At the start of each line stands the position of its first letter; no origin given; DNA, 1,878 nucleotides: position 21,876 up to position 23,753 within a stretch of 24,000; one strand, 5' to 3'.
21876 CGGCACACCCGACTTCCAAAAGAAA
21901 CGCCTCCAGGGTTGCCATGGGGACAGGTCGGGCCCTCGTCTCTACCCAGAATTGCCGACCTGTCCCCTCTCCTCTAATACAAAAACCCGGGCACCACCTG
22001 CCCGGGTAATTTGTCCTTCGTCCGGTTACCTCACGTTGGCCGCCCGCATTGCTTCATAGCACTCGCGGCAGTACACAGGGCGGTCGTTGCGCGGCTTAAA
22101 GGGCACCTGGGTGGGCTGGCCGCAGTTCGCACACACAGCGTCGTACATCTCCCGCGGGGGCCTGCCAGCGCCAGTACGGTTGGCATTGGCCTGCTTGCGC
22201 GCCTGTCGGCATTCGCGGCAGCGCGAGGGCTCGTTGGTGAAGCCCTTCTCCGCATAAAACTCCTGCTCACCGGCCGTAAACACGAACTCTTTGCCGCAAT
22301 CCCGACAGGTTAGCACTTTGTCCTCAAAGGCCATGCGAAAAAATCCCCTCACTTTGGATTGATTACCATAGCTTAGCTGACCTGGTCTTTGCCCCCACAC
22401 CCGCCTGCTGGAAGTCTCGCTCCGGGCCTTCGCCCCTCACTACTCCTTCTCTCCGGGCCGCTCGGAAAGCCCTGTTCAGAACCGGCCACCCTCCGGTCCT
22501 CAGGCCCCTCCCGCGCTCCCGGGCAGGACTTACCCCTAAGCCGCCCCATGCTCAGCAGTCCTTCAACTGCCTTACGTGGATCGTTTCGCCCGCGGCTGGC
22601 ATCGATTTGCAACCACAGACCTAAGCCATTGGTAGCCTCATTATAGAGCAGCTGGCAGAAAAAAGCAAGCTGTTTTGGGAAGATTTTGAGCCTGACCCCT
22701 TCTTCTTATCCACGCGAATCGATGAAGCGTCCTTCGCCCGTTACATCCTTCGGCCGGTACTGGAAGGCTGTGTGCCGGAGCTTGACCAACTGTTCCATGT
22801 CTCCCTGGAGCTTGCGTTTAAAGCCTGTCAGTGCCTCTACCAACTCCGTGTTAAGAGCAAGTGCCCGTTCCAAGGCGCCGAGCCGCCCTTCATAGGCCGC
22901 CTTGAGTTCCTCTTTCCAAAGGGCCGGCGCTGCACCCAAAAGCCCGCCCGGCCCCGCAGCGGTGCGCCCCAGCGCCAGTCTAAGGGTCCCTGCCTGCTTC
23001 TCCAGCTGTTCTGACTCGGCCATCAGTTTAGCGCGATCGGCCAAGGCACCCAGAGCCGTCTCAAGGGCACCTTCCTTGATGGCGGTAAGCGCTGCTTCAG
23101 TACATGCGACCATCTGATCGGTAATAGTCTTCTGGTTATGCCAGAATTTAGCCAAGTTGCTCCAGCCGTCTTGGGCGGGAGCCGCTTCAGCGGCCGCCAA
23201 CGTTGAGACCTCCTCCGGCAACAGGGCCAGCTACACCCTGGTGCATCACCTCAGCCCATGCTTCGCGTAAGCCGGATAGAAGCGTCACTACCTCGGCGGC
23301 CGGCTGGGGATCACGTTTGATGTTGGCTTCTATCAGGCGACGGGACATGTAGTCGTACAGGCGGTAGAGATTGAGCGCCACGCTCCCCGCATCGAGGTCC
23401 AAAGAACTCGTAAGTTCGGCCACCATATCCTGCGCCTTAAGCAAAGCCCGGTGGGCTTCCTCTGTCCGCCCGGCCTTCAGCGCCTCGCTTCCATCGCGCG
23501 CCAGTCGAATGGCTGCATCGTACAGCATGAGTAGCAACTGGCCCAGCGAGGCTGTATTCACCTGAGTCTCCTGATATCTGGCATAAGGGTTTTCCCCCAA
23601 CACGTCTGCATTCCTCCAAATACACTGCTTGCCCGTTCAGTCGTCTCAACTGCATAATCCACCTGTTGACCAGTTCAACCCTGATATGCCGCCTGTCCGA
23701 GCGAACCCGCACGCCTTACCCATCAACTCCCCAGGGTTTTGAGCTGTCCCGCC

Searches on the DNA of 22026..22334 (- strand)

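Call 50: search_rna_families(sources=[L134, L139, L141, L146, L148, L151, L155, L156, L160, L164, L168, L170, L171, L173, L174, L183, L186, L187, L190, L192], threshold=gathering)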
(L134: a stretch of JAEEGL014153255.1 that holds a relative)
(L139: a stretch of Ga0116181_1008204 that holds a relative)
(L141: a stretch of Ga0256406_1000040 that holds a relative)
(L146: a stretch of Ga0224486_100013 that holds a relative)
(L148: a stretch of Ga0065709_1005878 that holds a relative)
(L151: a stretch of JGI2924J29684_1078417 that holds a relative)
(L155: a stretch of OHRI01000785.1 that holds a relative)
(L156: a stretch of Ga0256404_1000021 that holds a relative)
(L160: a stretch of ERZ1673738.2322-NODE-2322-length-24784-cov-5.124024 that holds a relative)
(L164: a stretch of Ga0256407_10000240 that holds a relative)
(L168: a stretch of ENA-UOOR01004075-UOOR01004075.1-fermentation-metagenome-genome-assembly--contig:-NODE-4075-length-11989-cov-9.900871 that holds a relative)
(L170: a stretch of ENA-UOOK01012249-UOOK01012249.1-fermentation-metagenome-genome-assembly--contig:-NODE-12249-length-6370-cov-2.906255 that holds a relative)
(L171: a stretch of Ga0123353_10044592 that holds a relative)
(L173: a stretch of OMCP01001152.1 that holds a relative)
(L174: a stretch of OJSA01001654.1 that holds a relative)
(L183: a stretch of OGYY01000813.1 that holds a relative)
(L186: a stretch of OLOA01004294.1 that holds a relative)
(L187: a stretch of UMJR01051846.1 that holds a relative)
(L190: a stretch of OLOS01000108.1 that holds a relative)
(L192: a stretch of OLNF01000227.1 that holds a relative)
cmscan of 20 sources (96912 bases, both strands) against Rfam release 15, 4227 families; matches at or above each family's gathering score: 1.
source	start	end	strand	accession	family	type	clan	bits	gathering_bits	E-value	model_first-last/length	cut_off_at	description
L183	2413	2476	+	RF00005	tRNA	Gene; tRNA;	CL00001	29.3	29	0.076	1-71/71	no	tRNA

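Call 62: search_rna_families(sources=[L207, L208, L209, L210], threshold=evalue, max_evalue=0.01)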
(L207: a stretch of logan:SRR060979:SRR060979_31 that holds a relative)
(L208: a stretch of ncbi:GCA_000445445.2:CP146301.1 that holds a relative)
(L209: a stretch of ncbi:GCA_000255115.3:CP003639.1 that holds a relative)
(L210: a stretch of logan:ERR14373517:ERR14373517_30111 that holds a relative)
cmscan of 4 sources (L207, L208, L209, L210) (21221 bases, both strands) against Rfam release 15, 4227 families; matches with E-value up to 0.01: 4.
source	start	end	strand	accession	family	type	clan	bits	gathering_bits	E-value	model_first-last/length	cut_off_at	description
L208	3069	4861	-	RF00177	SSU_rRNA_bacteria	Gene; rRNA;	CL00111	1529.2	50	0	1-1533/1533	no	Bacterial small subunit ribosomal RNA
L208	2878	2950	-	RF00005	tRNA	Gene; tRNA;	CL00001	63.3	29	7.2e-12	1-71/71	no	tRNA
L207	2348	2460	+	RF03072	raiA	Cis-reg; riboswitch;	-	57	101.3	1.2e-11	1-209/209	no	raiA RNA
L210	2351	2463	+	RF03072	raiA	Cis-reg; riboswitch;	-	49.9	101.3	1.2e-09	1-209/209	no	raiA RNA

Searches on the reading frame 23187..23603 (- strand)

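Call 8: search_protein_families(library=pfam, proteins=[window:23187-23603:-])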
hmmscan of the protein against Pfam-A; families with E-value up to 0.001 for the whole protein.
window:23187-23603:- (138 aa): 1 family
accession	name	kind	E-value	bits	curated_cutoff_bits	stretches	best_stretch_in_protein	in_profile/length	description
PF02561.19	FliS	-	6.4e-37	126.8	26.7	1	7-120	1-115/115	Flagellar protein FliS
